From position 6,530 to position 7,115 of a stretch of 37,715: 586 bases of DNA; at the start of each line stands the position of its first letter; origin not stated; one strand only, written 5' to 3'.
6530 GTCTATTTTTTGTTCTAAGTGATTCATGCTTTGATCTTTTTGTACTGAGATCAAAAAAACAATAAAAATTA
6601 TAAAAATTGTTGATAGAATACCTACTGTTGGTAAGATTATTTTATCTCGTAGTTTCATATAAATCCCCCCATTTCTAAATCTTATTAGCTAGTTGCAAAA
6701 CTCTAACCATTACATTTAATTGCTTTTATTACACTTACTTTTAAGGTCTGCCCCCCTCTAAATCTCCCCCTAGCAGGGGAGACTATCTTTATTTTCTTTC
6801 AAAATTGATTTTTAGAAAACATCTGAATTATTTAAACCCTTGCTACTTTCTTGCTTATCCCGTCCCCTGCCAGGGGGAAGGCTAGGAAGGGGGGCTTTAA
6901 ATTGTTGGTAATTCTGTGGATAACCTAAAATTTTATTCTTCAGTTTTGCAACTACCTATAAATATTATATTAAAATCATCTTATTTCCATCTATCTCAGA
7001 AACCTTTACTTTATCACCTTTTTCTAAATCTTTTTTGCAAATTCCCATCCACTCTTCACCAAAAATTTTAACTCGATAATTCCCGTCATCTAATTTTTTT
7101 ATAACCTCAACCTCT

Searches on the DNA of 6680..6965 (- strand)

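Call 56: search_dna_similar(query=window:6680-6965:-, collection=plasmids, mode=distant, max_evalue=0.1, max_rows=10)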
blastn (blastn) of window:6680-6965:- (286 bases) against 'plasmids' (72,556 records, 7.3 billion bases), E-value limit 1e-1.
No match.
